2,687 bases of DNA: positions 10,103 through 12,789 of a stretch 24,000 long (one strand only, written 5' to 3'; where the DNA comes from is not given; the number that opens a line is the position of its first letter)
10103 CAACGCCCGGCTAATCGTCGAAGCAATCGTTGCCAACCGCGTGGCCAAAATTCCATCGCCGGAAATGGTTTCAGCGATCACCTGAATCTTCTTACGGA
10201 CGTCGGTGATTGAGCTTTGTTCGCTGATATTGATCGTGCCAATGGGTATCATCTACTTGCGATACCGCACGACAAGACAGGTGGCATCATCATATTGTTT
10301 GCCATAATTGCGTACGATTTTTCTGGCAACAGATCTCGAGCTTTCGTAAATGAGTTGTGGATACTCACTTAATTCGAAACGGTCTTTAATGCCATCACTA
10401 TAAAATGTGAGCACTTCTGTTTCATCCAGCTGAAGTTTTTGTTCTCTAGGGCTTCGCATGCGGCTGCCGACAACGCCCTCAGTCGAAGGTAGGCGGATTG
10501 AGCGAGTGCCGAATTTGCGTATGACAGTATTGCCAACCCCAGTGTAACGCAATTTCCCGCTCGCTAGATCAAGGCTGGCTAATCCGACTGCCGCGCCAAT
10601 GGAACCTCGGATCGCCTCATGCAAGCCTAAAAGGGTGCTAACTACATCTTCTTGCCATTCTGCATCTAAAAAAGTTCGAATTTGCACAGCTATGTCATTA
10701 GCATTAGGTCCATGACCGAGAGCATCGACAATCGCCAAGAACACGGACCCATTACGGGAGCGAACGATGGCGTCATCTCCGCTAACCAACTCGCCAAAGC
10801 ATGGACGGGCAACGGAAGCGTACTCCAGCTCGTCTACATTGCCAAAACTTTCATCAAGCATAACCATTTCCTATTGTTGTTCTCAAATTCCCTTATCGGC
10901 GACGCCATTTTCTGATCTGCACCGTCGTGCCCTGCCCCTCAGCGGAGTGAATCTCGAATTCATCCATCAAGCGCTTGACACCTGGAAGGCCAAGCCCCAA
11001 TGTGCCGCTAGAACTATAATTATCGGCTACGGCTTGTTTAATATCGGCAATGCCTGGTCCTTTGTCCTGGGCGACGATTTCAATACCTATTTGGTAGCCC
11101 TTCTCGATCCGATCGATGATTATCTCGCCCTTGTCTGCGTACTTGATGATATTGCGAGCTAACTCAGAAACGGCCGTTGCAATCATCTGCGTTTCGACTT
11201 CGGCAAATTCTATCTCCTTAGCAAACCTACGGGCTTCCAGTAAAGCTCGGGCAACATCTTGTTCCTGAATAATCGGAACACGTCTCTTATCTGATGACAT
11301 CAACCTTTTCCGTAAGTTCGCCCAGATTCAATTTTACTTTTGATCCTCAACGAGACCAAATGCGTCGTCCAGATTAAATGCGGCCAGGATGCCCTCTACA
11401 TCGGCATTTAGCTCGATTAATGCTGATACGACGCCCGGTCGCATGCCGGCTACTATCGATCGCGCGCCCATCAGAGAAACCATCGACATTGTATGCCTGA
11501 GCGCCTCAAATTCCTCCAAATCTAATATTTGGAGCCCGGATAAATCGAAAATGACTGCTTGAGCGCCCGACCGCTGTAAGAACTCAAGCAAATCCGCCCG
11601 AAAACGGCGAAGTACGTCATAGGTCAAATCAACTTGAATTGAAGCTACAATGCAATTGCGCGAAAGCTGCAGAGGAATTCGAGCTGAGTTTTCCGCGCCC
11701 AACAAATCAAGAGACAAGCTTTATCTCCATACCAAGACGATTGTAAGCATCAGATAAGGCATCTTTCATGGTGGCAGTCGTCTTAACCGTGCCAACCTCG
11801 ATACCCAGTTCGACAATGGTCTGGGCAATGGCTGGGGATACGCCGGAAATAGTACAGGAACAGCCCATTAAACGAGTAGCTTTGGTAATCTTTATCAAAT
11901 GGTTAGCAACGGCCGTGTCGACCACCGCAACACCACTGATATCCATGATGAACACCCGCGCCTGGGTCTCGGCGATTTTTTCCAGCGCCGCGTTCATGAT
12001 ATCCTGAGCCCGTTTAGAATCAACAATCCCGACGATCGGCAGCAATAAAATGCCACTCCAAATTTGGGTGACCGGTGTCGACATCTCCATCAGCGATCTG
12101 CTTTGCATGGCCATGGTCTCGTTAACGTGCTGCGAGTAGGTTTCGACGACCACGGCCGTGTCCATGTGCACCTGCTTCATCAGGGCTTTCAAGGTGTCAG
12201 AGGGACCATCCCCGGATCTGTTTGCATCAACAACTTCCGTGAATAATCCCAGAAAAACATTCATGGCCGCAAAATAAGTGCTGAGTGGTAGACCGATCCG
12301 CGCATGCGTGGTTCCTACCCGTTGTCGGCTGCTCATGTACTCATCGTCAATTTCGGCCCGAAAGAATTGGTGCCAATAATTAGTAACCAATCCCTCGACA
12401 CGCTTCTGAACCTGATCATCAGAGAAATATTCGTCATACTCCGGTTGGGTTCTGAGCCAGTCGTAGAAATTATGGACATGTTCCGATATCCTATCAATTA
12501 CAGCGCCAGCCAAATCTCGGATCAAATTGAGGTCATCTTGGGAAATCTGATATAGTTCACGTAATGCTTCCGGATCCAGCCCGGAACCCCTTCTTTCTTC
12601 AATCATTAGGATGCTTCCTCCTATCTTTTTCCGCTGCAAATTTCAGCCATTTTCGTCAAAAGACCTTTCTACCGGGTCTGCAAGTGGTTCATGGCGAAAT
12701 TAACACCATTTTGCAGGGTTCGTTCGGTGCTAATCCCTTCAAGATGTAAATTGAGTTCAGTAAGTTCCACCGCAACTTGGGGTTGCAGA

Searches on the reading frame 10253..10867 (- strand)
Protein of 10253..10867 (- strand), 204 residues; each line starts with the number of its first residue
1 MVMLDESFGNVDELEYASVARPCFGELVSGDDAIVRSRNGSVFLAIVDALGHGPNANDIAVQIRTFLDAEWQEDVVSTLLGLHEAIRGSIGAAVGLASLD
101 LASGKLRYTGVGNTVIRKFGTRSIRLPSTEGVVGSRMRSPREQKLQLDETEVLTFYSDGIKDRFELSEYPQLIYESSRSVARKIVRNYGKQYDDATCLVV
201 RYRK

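Call 3: search_protein_families(library=pfam, proteins=[window:10253-10867:-], max_evalue=0.01)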
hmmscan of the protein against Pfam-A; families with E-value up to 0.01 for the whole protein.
window:10253-10867:- (204 aa): 1 family
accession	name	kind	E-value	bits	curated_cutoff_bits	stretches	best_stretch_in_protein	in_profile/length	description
PF07228.17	SpoIIE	-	3.1e-11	44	25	1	39-202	2-191/192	Stage II sporulation protein E (SpoIIE)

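Call 4: search_protein_families(library=ncbifam, proteins=[window:10253-10867:-], max_evalue=0.01)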
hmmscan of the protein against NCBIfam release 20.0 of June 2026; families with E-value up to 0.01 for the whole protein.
window:10253-10867:- (204 aa): 1 family
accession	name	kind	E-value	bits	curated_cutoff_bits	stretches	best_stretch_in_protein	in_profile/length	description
TIGR02865.1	spore_II_E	equivalog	0.0066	14.6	490.8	1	24-160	562-707/764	stage II sporulation protein E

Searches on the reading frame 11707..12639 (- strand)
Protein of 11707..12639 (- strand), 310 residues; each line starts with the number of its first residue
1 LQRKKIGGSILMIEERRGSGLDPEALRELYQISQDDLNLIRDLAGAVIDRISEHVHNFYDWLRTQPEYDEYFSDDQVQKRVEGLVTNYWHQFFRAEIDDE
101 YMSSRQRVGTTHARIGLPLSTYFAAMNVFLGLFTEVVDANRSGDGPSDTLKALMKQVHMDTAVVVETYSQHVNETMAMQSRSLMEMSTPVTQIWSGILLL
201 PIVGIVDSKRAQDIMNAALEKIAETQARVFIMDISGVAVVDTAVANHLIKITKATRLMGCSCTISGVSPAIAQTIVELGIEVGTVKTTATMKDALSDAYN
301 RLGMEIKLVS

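Call 3: search_protein_families(library=pfam, proteins=[window:11707-12639:-], max_evalue=0.01)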
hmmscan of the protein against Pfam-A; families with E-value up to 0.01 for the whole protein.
window:11707-12639:- (310 aa): 3 families
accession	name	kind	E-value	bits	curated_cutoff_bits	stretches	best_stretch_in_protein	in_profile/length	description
PF11563.14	Protoglobin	-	3.4e-29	102.3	25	1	26-170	8-154/158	Protoglobin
PF01740.26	STAS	-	1.1e-13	51.3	22.6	1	190-281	3-94/106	STAS domain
PF13466.11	STAS_2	-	0.0011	19.6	29.2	1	203-280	4-79/80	STAS domain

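Call 4: search_protein_families(library=ncbifam, proteins=[window:11707-12639:-], max_evalue=0.01)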
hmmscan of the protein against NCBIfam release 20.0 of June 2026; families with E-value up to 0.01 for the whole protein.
window:11707-12639:- (310 aa): 4 families
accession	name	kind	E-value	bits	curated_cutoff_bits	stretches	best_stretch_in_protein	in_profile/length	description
NF052652.1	YtvA_fam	equivalog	3e-22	79.4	250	1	168-295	116-243/243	YtvA family blue-light photoreceptor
TIGR02886.1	spore_II_AA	equivalog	0.0028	17.6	114.75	1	197-279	9-90/106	anti-sigma F factor antagonist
NF033618.0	mlaB_1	equivalog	0.005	17.2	90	0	212-276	20-83/94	lipid asymmetry maintenance protein MlaB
TIGR00377.1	ant_ant_sig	superfamily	0.0053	16.6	53.45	0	195-275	11-91/108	anti-sigma factor antagonist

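Call 11: search_solved_structures(query=window:11707-12639:-, max_evalue=0.001, show_alignments=2)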
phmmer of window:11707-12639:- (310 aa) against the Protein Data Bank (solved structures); distinct sequences matched with E-value up to 0.001: 23.
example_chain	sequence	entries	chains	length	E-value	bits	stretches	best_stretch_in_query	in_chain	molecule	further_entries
7o0i_B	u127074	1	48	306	9.7e-100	336.8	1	22-306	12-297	Anti-anti-sigma factor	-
9o3o_A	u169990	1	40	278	5e-28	101.5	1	164-299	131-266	STAS domain-containing protein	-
9o4r_A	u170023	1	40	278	5e-28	101.5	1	164-299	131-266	RsbR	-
7b0u_A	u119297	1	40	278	5.7e-28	101.3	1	164-299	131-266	RsbR protein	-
9o5l_A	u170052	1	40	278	6.8e-28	101.1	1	164-299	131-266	STAS domain-containing protein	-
9o3z_A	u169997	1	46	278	2.5e-27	99.2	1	164-299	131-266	RsbR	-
9o4h_A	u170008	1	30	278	3.4e-27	98.8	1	164-299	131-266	RsbR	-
6qcm_CD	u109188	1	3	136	9.6e-27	97.3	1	174-299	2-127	RsbR protein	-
6qcm_CB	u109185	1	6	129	2.4e-25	92.7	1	182-299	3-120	RsbR protein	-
6qcm_AB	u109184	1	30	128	3.3e-25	92.2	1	182-299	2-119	RsbR protein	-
6qcm_AD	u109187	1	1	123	3.9e-18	69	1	174-272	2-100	RsbR protein,RsbR protein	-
6qcm_A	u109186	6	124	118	8.7e-12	48.2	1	189-302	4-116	RsbS protein | RsbT antagonist protein RsbS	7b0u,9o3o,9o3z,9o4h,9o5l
6jhk_A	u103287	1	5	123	9.9e-12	48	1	187-303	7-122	RsbS negative regulator of sigma-B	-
9o4r_a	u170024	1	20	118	1.2e-11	47.7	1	189-302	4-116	RsbT antagonist protein RsbS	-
2mwg_A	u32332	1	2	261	2.1e-11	47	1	182-295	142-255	Blue-light photoreceptor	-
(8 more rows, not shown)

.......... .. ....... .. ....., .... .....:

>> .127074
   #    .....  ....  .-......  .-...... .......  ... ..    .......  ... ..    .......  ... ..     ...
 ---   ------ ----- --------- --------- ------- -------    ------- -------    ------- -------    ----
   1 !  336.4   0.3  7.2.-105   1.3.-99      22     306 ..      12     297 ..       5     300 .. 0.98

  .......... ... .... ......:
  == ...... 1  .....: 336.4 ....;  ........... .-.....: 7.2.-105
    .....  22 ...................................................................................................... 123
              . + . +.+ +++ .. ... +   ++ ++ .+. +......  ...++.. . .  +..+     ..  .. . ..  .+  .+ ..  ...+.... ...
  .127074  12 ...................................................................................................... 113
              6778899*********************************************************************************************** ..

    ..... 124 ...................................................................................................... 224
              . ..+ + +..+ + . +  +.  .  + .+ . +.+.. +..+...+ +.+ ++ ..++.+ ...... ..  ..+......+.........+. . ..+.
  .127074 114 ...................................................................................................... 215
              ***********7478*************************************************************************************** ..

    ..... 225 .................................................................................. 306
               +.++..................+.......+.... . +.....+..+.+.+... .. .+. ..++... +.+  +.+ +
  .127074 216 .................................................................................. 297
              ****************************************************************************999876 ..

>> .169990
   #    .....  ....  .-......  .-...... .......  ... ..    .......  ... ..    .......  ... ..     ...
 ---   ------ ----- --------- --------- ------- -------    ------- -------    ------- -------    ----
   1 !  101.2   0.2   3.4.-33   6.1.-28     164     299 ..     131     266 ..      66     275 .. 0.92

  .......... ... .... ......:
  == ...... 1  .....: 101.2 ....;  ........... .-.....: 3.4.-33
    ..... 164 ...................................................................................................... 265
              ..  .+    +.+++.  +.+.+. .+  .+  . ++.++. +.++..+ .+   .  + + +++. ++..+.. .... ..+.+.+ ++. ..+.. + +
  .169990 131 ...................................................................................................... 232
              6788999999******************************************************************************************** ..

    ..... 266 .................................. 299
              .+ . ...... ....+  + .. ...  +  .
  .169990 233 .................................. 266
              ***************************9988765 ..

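Call 46: find_related_loci(query=A3, collection=metagenome_contigs, flank=8000)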
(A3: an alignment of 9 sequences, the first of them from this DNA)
Query A3 (299 aa) in metagenome_contigs; peptide patterns used: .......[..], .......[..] (x = any residue, [..] = any of these).
600 stretches matched a pattern (row limit reached: there are more); 400 encode a relative of the query (tblastn E <= 1e-3); the best 80 are kept; 80 distinct loci.
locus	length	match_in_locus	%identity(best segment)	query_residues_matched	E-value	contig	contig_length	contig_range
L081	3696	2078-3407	85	1-299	0e+0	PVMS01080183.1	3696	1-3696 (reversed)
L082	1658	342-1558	61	13-299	9e-127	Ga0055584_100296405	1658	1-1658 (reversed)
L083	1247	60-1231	63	14-295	2e-128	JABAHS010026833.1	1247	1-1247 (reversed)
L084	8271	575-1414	63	15-293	1e-117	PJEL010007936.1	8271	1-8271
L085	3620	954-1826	58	10-299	3e-117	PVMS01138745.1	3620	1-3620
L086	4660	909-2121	61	15-295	2e-115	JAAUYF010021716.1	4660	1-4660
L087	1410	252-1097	60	13-293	7e-123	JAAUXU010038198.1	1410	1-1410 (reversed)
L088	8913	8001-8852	59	14-296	1e-113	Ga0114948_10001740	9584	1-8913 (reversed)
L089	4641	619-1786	60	15-295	5e-114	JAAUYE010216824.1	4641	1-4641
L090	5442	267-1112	60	15-295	4e-113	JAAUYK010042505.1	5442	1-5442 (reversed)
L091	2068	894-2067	59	10-295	1e-118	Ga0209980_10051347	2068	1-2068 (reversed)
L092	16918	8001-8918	56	6-299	6e-112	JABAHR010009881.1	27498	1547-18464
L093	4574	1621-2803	64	24-295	9e-113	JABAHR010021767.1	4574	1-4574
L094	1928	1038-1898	60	10-295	2e-118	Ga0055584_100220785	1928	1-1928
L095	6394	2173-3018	60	15-295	4e-111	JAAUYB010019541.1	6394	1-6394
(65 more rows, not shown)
